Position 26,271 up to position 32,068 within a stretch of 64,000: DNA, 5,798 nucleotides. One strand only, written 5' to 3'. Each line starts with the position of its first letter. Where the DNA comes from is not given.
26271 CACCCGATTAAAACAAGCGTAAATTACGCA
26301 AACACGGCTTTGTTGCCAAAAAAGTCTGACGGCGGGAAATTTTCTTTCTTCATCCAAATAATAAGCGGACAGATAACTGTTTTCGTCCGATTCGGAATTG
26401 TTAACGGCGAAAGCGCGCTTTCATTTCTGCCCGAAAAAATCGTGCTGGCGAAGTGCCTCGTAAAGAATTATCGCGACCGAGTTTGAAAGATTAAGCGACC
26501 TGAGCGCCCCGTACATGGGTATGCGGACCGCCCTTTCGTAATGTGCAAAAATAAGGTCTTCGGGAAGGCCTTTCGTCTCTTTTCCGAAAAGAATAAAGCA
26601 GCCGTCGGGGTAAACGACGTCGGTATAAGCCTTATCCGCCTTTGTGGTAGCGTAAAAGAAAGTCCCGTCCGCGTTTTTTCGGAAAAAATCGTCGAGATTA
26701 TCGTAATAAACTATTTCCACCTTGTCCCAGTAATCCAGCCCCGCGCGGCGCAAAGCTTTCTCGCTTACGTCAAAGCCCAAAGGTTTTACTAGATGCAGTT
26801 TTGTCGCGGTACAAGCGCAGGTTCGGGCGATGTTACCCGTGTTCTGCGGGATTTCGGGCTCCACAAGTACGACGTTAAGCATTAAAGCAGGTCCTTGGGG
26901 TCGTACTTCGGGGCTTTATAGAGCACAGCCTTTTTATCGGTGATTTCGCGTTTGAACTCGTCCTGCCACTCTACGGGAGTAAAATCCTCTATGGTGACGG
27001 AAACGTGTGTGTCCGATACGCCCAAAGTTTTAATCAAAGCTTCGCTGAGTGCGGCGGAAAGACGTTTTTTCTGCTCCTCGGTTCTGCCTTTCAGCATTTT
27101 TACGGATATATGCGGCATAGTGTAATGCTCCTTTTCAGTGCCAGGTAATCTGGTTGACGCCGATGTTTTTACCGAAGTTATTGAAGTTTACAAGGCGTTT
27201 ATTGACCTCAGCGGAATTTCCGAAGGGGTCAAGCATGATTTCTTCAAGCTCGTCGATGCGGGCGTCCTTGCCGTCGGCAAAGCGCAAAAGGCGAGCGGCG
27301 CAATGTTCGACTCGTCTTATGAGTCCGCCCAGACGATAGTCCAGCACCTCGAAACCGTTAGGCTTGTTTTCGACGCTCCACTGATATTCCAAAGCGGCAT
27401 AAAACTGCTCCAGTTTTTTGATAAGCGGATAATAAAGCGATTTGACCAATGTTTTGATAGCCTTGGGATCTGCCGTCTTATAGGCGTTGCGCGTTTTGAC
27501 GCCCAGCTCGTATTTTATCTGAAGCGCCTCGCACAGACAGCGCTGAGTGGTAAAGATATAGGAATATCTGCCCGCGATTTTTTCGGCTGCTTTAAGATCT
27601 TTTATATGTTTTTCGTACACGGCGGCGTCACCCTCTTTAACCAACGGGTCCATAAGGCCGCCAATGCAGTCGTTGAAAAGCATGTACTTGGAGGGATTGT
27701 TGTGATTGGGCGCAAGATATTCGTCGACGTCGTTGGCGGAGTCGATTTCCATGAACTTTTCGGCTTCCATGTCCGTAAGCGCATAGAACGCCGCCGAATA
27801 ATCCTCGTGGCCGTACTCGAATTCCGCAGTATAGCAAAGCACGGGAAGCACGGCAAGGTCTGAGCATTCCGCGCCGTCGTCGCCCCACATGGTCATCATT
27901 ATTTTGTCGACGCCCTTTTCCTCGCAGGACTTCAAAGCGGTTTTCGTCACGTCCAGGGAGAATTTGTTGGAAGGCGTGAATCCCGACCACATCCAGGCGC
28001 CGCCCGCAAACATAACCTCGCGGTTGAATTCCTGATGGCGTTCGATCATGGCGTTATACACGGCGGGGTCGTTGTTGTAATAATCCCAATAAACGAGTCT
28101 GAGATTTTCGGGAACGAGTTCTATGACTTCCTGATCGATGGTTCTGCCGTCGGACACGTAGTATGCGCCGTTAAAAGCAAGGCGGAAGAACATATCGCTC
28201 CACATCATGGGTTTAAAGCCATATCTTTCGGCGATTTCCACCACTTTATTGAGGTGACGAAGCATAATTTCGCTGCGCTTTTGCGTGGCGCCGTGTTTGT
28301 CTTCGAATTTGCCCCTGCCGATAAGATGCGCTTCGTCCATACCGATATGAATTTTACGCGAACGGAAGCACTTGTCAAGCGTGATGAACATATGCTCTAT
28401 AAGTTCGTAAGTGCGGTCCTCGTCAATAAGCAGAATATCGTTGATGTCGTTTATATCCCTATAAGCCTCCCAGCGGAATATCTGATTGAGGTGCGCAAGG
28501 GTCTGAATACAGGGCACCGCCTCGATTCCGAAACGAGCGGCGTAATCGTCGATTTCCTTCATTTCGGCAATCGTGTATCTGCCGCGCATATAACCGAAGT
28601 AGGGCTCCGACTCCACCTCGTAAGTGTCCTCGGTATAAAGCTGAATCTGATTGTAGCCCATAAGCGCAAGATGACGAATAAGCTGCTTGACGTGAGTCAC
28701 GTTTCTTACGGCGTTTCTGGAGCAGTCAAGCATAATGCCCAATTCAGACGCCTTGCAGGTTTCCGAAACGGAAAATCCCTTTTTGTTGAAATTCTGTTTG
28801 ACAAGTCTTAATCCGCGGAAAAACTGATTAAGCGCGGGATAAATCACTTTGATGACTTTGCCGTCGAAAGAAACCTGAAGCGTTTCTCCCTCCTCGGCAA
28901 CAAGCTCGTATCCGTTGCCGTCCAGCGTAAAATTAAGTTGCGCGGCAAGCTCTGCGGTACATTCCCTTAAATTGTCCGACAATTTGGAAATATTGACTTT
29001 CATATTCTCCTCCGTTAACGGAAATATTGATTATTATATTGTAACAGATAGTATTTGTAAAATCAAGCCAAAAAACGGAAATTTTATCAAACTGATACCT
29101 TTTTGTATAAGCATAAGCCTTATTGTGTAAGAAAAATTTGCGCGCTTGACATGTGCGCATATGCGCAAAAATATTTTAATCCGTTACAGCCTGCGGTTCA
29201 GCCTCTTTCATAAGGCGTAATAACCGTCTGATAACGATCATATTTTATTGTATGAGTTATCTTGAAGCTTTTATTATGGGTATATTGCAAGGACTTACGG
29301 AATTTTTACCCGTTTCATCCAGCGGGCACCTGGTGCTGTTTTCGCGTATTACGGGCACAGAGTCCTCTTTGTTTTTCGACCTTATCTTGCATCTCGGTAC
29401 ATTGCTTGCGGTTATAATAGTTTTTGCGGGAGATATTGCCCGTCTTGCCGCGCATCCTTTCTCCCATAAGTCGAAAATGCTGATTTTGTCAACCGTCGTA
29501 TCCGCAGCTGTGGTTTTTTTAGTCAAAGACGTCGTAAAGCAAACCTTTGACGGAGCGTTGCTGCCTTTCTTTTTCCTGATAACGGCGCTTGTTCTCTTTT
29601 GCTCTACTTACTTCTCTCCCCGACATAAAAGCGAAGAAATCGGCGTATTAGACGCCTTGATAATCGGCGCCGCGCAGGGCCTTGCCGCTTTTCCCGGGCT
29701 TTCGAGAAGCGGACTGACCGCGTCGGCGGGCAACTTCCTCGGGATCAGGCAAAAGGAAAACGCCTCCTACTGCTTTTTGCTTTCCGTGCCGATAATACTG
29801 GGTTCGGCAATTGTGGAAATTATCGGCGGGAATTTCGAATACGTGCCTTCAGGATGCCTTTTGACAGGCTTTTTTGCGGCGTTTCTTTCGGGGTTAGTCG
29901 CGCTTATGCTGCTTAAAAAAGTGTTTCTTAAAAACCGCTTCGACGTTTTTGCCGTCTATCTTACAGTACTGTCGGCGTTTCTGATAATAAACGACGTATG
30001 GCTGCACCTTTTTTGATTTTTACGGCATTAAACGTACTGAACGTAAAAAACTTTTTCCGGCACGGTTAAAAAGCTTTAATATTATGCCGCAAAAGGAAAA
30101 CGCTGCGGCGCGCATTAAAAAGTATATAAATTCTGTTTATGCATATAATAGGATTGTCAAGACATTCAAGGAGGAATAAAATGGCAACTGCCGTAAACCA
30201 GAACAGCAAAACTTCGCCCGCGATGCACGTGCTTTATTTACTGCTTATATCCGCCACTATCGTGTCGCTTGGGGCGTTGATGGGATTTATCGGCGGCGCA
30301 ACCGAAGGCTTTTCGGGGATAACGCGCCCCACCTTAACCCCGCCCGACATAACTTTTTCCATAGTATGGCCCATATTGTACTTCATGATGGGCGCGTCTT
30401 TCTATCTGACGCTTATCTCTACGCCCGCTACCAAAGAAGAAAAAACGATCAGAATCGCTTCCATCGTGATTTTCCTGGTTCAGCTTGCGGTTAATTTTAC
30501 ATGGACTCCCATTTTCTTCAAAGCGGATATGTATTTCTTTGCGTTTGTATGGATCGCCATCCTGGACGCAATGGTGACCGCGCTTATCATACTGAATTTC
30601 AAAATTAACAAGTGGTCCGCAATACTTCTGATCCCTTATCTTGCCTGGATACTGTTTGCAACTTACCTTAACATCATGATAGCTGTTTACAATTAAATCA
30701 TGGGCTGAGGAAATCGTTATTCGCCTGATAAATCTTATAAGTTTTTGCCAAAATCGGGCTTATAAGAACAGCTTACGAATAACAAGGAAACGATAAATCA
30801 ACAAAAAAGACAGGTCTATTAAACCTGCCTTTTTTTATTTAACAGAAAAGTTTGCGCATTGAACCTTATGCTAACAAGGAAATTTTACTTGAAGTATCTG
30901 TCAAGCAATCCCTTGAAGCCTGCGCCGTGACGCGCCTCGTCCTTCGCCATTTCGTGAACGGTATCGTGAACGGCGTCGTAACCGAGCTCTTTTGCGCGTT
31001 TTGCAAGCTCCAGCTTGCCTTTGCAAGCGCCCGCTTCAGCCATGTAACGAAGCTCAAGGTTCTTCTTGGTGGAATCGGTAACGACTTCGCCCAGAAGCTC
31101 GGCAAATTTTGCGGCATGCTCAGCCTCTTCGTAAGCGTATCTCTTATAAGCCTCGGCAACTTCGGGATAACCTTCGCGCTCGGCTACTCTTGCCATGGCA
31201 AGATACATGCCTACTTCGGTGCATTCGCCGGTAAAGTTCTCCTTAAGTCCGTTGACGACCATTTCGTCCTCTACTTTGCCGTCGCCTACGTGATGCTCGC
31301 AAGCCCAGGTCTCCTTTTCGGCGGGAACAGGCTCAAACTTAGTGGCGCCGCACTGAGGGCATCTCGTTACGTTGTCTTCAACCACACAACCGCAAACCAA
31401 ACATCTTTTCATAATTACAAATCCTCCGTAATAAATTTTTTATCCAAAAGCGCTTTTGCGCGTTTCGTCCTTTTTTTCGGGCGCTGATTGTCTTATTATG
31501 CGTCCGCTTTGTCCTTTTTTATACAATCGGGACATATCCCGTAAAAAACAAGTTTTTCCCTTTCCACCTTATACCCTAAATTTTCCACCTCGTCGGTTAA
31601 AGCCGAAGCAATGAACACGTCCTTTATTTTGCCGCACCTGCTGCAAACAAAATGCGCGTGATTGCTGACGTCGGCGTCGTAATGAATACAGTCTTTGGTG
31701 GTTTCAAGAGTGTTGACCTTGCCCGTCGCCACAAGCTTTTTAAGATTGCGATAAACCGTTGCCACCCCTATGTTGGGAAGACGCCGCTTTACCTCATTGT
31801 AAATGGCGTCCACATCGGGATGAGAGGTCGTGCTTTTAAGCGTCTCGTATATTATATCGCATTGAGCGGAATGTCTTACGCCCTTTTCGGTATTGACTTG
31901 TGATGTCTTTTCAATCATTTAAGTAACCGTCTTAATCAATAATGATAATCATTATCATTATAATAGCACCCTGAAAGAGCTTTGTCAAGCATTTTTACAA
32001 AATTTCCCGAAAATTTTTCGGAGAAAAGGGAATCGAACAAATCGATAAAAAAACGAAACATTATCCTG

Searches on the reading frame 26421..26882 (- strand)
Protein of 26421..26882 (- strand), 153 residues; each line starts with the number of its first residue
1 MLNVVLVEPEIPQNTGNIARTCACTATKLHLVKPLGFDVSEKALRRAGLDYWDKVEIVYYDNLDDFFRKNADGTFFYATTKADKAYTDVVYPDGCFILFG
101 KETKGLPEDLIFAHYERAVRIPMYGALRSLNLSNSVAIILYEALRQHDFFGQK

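Call 32: search_protein_families(library=pfam, proteins=[window:26421-26882:-], max_evalue=0.00001)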
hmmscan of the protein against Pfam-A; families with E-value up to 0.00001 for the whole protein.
window:26421-26882:- (153 aa): 1 family
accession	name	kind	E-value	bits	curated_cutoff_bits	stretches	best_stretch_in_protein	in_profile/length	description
PF00588.24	SpoU_methylase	-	1.2e-37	129.6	29.7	1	2-141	2-142/142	SpoU rRNA Methylase family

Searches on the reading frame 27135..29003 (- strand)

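Call 32: search_protein_families(library=pfam, proteins=[window:27135-29003:-], max_evalue=0.00001)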
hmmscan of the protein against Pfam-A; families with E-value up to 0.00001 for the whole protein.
window:27135-29003:- (622 aa): 2 families
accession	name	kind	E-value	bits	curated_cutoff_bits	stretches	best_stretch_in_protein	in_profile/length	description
PF18088.7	Glyco_H_20C_C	-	1.1e-47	162.8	27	1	415-600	1-189/194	Glycoside Hydrolase 20C C-terminal domain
PF00728.28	Glyco_hydro_20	-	5.2e-10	39.6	22.3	1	89-276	5-227/348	Glycosyl hydrolase family 20, catalytic domain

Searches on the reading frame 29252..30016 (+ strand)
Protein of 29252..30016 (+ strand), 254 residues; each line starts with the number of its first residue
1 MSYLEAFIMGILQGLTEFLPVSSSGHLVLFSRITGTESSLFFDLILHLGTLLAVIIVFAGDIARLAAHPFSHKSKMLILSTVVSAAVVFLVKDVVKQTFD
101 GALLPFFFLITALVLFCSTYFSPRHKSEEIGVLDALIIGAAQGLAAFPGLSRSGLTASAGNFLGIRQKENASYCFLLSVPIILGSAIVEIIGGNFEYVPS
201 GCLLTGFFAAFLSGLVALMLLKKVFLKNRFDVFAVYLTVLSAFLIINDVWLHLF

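Call 32: search_protein_families(library=pfam, proteins=[window:29252-30016:+], max_evalue=0.00001)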
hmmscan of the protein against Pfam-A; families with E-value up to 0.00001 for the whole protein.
window:29252-30016:+ (254 aa): 1 family
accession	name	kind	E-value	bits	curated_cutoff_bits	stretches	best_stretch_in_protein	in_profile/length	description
PF02673.24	BacA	-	5.2e-57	193.9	33.4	1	6-242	1-256/257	Bacitracin resistance protein BacA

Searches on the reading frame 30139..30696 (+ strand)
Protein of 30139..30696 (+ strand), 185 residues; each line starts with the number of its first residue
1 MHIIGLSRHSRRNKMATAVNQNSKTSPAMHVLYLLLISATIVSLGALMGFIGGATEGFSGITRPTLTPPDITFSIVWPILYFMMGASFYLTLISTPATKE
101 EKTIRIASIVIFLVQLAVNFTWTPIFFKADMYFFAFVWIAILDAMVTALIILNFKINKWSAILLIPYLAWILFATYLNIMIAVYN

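Call 32: search_protein_families(library=pfam, proteins=[window:30139-30696:+], max_evalue=0.00001)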
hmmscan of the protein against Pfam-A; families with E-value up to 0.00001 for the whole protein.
window:30139-30696:+ (185 aa): 1 family
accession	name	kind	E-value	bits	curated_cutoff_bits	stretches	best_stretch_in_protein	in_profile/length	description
PF03073.20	TspO_MBR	-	1.4e-35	122.6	24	1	42-181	7-143/145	TspO/MBR family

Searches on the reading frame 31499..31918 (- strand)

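Call 57: search_protein_families(library=ncbifam, proteins=[window:31499-31918:-], max_evalue=0.001)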
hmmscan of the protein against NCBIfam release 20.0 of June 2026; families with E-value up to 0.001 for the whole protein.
window:31499-31918:- (140 aa): 10 families
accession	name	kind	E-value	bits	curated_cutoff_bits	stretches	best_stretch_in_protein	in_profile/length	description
NF052545.1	TransRegPerRClab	equivalog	2.7e-32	111.6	180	1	4-135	3-137/138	transcriptional regulator PerR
NF047406.1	TransRegPerRTherm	equivalog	1.6e-23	83.3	200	1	17-135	7-128/130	manganese-dependent transcriptional regulator PerR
NF051892.1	TransRegFurBacil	equivalog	9.5e-16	58.2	220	1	12-136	15-147/149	ferric iron uptake transcriptional regulator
NF047462.1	FUR_perox_PerRA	exception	6.9e-14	52.5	200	1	3-112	6-115/142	peroxide-responsive transcriptional repressor PerRA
NF051891.1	TransRegFurHelico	equivalog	7.1e-11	42.2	200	1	6-132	15-145/148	ferric iron uptake transcriptional regulator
NF008646.0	PRK11639.1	equivalog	1.1e-08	35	167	1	38-135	46-149/171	zinc uptake transcriptional repressor Zur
NF045678.1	TransRegIrrA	equivalog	2e-08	34.2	150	1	29-102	34-107/138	iron response transcriptional regulator IrrA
NF045677.1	FeRespRegIrr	equivalog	9.1e-08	32.3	170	1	29-105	25-101/127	Fur family transcriptional regulator Irr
NF006999.0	PRK09462.1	equivalog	3.7e-07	29.8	146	1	30-136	30-142/148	ferric iron uptake transcriptional regulator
NF047461.1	FUR_perox_PerRB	exception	3e-06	27.2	250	1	29-122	41-135/143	peroxide-responsive transcriptional repressor PerRB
